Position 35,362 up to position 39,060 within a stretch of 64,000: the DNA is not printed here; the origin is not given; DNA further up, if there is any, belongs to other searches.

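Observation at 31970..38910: Two giant tandem paralogs built from a triplicated FAMeT-like module with a MIR-like beta-trefoil inserted into the first copy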

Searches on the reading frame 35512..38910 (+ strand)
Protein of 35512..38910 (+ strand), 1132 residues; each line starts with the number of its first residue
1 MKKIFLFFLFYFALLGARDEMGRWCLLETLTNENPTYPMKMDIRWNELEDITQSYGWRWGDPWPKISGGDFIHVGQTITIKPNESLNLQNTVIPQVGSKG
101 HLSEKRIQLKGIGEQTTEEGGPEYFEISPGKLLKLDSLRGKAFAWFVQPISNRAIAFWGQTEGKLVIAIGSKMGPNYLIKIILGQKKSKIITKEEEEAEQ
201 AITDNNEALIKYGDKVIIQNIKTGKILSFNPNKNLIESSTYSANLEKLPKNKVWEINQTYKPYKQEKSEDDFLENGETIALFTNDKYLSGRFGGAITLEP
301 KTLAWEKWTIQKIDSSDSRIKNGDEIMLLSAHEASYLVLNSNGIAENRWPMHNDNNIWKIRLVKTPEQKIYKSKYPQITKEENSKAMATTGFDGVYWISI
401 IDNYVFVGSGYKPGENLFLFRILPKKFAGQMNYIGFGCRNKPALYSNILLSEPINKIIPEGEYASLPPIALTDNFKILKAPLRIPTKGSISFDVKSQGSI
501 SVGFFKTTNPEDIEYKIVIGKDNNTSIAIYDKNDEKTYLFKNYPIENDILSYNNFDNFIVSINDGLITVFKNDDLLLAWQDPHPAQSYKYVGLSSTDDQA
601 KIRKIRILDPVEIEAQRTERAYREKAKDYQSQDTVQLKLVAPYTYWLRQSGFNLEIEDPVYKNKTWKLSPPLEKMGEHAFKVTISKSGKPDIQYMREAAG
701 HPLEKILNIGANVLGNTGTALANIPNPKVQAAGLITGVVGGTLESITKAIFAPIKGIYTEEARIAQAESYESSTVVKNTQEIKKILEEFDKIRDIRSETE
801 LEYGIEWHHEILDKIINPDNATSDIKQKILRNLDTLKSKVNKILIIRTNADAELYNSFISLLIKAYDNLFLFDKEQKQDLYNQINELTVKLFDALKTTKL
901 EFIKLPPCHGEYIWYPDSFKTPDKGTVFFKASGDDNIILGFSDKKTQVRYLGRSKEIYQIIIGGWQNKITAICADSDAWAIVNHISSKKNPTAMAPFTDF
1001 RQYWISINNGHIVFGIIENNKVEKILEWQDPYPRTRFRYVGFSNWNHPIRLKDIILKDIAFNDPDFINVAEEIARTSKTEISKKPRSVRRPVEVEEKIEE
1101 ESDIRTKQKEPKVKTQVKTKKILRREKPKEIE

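Call 3: search_protein_families(library=pfam, proteins=[window:35512-38910:+], max_evalue=1)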
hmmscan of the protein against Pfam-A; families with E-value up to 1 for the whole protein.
window:35512-38910:+ (1132 aa): 5 families
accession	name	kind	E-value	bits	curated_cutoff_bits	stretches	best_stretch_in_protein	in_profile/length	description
PF12248.16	Methyltransf_FA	-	1.6e-32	112.6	24.2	2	911-1048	4-131/140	Farnesoic acid 0-methyl transferase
PF19763.6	DUF6250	-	0.054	13.8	26.9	1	520-604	80-164/165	Domain of unknown function (DUF6250)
PF22152.1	Permu_RdRp_palm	-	0.071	12.4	27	0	728-755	271-298/357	Permutotetravirus RNA-dependent RNA polymerase palm domain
PF13205.12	Big_5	-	0.078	14.1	23.6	0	211-246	47-84/105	Bacterial Ig-like domain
PF06439.18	3keto-disac_hyd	-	0.23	11.9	26.8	0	521-607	92-186/187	3-keto-disaccharide hydrolase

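Call 5: find_homologous_proteins(query=window:35512-38910:+, max_evalue=0.001)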
Query window:35512-38910:+ (1132 aa): 8 proteins with E <= 0.001 among 8000 candidates.
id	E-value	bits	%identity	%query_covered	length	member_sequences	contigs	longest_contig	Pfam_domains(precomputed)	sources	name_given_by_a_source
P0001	0.0e+0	2586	100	100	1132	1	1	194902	PF12248.17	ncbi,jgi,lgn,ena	ncbi:MAG: hypothetical protein WC436_02425 [Candidatus Babeliales bacterium]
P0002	0.0e+0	1160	66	68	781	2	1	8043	PF12248.17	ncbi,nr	ncbi:hypothetical protein K9L05_03490, partial [Candidatus Babeliales bacterium]|nr:hypothetical pro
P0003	0.0e+0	1012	47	93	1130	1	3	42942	PF12248.17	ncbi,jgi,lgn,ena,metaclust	metaclust:\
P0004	3.9e-203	695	35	98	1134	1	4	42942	PF06439.19,PF12248.17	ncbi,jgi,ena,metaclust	metaclust:\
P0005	6.9e-192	658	35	74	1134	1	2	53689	PF12248.17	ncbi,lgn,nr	ncbi:hypothetical protein K9L05_03485 [Candidatus Babeliales bacterium]|nr:hypothetical protein [Can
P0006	1.7e-40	157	27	58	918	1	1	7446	PF12248.17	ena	-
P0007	3.4e-37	146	25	62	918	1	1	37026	PF12248.17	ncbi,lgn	-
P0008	1.2e-4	38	27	12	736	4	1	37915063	PF00754.32,PF00651.38,PF21536.5,PF12248.17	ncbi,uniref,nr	ncbi:BTB/POZ domain-containing protein At2g30600 isoform X2 [Phragmites australis]|uniref:BTB/POZ do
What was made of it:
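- Organism and lifestyle: p2 is 100% identical to a Candidatus Babeliales MAG protein (call 5).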

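Call 16: search_protein_families(library=ncbifam, proteins=[window:35512-38910:+], max_evalue=0.001)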
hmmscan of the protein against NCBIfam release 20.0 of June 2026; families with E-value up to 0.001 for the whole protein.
window:35512-38910:+ (1132 aa): 0 families

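Call 28: search_protein_representatives(alignment_id=A2)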
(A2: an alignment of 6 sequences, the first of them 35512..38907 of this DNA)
Query: 6 sequences, 1131 profile positions. Proteins with E-value up to 0.001 (for the whole library): 462; up to 1e-10: 210; up to 1e-30: 126. The best 150 are listed.
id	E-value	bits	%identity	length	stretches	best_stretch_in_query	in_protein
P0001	0.0e+00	1832.4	-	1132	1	1-1130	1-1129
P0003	0.0e+00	1797.7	-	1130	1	1-1130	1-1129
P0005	0.0e+00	1755.9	-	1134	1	2-1080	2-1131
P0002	0.0e+00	1287.0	-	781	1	1-785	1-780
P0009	0.0e+00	1012.2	-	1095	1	5-1080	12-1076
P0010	1.8e-286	969.6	-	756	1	350-1077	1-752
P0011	3.9e-113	395.6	-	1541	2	377-1126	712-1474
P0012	7.5e-104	364.9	-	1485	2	383-1083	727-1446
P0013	1.1e-103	364.3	-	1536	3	470-1071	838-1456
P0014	2.1e-102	360.1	-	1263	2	378-1075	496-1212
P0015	4.8e-101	355.6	-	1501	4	449-1115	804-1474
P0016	3.9e-100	352.6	-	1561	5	471-1074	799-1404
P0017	8.0e-97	341.6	-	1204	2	378-1063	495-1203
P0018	1.5e-95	337.4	-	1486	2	382-1087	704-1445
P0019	9.1e-94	331.5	-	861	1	378-1092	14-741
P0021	9.9e-90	318.1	-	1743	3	788-1099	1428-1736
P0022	2.7e-88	313.4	-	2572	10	388-612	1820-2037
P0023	4.0e-88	312.8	-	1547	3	604-1080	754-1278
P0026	1.9e-87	310.6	-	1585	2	347-1110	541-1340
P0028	2.9e-87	309.9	-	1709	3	742-1101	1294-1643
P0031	2.1e-82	293.8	-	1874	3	771-1106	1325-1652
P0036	1.2e-80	288.1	-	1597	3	379-1066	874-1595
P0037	3.4e-80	286.5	-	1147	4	915-1064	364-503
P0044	6.1e-77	275.8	-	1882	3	759-1082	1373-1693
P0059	1.6e-71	257.8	-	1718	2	383-1085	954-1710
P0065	4.5e-70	253.0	-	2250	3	778-1079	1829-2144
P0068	5.2e-67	242.9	-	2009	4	550-1024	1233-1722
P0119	2.5e-36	141.3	-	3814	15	372-579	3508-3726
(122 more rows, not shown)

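Call 29: list_cluster_members(proteins=[P0009, P0011, P0012, P0014, P0016, P0021, P0022, P0037, P0068, P0119])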
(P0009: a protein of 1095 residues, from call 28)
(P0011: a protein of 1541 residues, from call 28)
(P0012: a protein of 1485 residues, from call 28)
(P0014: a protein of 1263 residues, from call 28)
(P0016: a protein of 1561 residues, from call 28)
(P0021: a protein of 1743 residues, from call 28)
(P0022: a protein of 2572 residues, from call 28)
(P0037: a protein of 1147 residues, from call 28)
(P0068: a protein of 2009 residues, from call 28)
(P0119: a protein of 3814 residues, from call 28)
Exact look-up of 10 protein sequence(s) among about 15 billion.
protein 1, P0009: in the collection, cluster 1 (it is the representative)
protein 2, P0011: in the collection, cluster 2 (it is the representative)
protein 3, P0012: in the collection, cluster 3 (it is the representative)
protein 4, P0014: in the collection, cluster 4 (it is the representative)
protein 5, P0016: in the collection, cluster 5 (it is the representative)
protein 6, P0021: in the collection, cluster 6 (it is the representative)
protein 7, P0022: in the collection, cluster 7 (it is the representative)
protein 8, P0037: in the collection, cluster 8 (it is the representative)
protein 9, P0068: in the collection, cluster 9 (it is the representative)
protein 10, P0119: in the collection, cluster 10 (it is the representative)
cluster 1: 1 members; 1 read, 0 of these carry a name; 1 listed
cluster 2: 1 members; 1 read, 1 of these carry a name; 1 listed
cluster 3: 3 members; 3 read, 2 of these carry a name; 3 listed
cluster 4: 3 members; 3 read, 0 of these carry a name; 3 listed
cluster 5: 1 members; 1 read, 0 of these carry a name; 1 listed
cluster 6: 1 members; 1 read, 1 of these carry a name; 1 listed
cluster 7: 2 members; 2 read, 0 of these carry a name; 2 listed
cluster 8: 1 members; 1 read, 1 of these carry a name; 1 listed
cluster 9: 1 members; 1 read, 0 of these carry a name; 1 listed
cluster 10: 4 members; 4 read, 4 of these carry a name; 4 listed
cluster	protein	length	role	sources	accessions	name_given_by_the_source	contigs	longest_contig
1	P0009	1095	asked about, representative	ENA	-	-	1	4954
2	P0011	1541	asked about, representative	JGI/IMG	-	hypothetical protein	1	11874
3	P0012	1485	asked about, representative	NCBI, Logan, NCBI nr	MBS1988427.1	hypothetical protein JST56_05550 [Candidatus Dependentiae bacterium] | hypothetical protein [Candidatus Dependentiae bacterium]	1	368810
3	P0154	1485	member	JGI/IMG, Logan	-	hypothetical protein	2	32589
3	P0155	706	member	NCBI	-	-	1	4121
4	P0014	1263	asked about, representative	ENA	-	-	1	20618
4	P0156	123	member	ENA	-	-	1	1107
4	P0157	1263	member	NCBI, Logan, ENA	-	-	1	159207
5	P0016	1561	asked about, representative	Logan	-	-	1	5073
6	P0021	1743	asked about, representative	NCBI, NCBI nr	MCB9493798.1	MAG: hypothetical protein H6679_06015 [Epsilonproteobacteria bacterium] | hypothetical protein [Campylobacterota bacterium]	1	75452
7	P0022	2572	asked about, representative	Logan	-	-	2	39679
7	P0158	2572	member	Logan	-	-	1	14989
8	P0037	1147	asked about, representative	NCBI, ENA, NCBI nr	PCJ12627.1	MAG: hypothetical protein COB04_17470 [Gammaproteobacteria bacterium]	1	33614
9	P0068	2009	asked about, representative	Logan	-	-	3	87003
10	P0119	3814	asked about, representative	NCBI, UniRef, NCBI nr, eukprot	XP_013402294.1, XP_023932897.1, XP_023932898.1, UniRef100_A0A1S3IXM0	uncharacterized protein LOC106167937 isoform X1 [Lingula anatina] | Uncharacterized protein LOC106167937 isoform X1 n=1 Tax=Lingula anatina TaxID=7574 ... | XP_013402294.1 uncharacterized protein LOC106167937 isoform X1 [Lingula anatina]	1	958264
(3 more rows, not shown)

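Call 30: predict_structure(alignment_id=A2)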
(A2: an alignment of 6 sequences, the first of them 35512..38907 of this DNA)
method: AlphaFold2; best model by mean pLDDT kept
length: 1132 residues; sequences in the alignment: 6
mean_pLDDT: 60.6   pTM: 0.37
mean pLDDT of the five models: 60.6, 60.0, 51.2, 42.0, 41.4
residues with pLDDT >= 90: 43; 70-90: 459; 50-70: 209; < 50: 421
segments of 3 or more residues with pLDDT < 50: 1-37, 39-77, 87-132, 138-141, 202-207, 260-269, 290-305, 332-347, 366-373, 391-393, 455-466, 534-538, 540-543, 612-710, 728-733, 735-737, 739-768, 949-955, 976-980, 1078-1132
pLDDT, mean of each block of 10 residues (from residue 1): 28 26 32 45 34 31 35 43 49 30 26 28 36 51 62 69 82 75 85 76 52 83 77 67 62 74 40 74 61 34 53 77 80 41 41 70 56 63 72 66 77 67 78 75 64 47 44 69 70 86 85 84 77 51 62 86 76 69 68 81 74 38 32 27 27 32 31 31 35 37 39 53 49 46 43 33 46 82 91 78 89 82 85 87 71 83 80 74 85 83 79 86 88 80 67 56 72 57 73 68 89 87 86 72 81 90 87 62 26 24 25 26 29 26
secondary structure, 60 per line:
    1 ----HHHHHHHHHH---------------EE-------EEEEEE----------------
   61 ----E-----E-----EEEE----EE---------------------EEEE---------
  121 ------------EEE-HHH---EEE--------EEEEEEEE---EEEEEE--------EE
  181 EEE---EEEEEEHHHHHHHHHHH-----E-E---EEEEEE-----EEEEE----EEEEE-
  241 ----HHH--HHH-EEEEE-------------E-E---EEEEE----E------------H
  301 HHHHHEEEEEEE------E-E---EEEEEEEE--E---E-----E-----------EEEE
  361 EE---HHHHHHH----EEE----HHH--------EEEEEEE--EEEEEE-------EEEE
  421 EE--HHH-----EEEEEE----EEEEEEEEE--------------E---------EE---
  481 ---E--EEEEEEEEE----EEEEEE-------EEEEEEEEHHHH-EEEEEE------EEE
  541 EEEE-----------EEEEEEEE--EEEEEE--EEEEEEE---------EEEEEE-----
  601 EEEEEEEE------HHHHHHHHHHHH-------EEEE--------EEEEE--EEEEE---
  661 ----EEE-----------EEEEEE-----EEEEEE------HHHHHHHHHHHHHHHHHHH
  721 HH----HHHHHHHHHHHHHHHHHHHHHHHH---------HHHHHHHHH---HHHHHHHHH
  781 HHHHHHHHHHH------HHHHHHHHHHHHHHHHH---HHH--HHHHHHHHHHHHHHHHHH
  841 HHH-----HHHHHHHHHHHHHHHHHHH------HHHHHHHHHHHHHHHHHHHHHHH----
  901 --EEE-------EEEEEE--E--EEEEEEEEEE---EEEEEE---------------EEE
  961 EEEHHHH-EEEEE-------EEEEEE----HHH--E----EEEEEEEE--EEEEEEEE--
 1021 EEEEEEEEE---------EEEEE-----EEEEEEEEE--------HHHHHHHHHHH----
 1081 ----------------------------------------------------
elements in order (helices of 4 or more, strands of 3 or more residues): H5-14 E39-44 E77-80 E108-111 E133-135 E143-145 E154-161 E165-170 E179-183 E187-192 H193-203 E215-220 E226-230 E235-239 E254-258 E278-282 H300-305 E306-312 E325-332 E357-362 H366-372 E377-379 E395-401 E404-409 E417-422 E433-438 E443-451 E487-495 E500-505 E513-520 H521-524 E526-531 E538-544 E556-563 E566-571 E574-580 E590-595 E601-608 H615-626 E634-637 E646-650 E653-657 E665-667 E679-684 E690-695 H702-722 H727-750 H760-768 H772-791 H798-814 H823-843 H849-867 H874-896 E903-905 E913-918 E924-933 E937-942 E958-963 H964-967 E969-973 E981-986 E1001-1008 E1011-1018 E1021-1029 E1039-1043 E1049-1057 H1066-1076
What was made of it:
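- On MIR domain (PF02815) / MIR-type beta-trefoil: The insert is all-beta in the AF2 model but has pLDDT 34-83, and only about 9 strands were called (call 30).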

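Call 34: fold_search(model_id=the predicted structure, library=pdb)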
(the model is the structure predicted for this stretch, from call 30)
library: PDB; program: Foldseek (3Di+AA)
matches with E <= 10: 1392; with E <= 0.001: 195
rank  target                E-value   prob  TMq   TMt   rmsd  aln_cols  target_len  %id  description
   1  7ua3_A                1.9e-07  0.97  0.08  0.03  35.4      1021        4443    9  Structure of PKA phosphorylated human RyR2-R2474S in the closed state in the presence of Calmodulin (released 2022-08-03)
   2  3vkl_A                3.1e-07  1.00  0.10  0.35  19.6       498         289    8  Protease-resistant mutant form of human Galectin-8 in complex with two lactose molecules (released 2012-09-12)
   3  8uxm_A                5.6e-07  0.93  0.08  0.03  36.8      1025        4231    8  Structure of PKA phosphorylated human RyR2-R420W in the open state in the presence of calcium and calmodulin (released 2023-11-22)
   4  9ol6_A                1.3e-06  0.91  0.08  0.03  37.1      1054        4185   10  Rabbit Ryanodine Receptor 1: DMSO Control Closed Conformation (released 2025-12-03)
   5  8uxh_A                1.6e-06  0.91  0.08  0.03  36.7      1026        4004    8  Structure of PKA phosphorylated human RyR2-R420W in the primed state in the presence of calcium (released 2023-11-22)
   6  9ol4_A                1.9e-06  0.85  0.07  0.03  36.1      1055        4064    8  Cryo-EM Structure of Ryanodine Receptor 1: Drug Bound Open Conformation (released 2026-01-28)
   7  7ua4_A                2.4e-06  0.91  0.08  0.03  35.9      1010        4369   10  Structure of PKA phosphorylated human RyR2-R2474S in the open state in the presence of Calmodulin (released 2022-08-03)
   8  8sen_A                3.0e-06  0.89  0.08  0.03  36.9      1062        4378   10  Cryo-EM Structure of RyR1 (released 2023-05-24)
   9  4fqz_A                3.8e-06  1.00  0.10  0.35  19.4       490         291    7  Crystal structure of a protease-resistant mutant form of human galectin-8 (released 2012-07-11)
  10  8uxc_A                4.0e-06  0.92  0.09  0.03  36.2      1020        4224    9  Structure of PKA phosphorylated human RyR2-R420Q in the primed state (released 2023-11-22)
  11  4han_A                4.9e-06  1.00  0.10  0.34  18.5       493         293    8  Crystal structure of Galectin 8 with NDP52 peptide (released 2013-03-20)
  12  8a9y_E                5.1e-06  1.00  0.11  0.22  22.7       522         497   10  Substrate-free levan utilisation machinery (utilisome) (released 2023-06-07)
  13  8rs0_G                5.4e-06  0.85  0.08  0.03  36.4       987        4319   10  Structure of RyR1 in detergent in primed state in complex with nanobody and FKBP (released 2024-10-09)
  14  8rrt_B                5.4e-06  0.84  0.08  0.03  36.6      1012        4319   10  Structure of rabbit RyR1 reconstituted into lipid liposomes in open state in complex with FKBP and Nb9657 (released 2024-10-09)
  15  6r3r                  6.2e-06  1.00  0.10  0.22  21.8       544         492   11  First crystal structure of endo-levanase BT1760 from Bacteroides thetaiotaomicron (released 2019-06-19)
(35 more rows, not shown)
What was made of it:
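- On MIR domain (PF02815) / MIR-type beta-trefoil: RyR tops Foldseek for the full model, but at TM-score 0.08 (call 34).
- Closest known: IP3-receptor and ryanodine-receptor N-terminal beta-trefoils. Same: RyR chains are the top Foldseek hits of the full model (E 2e-7, call 34).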
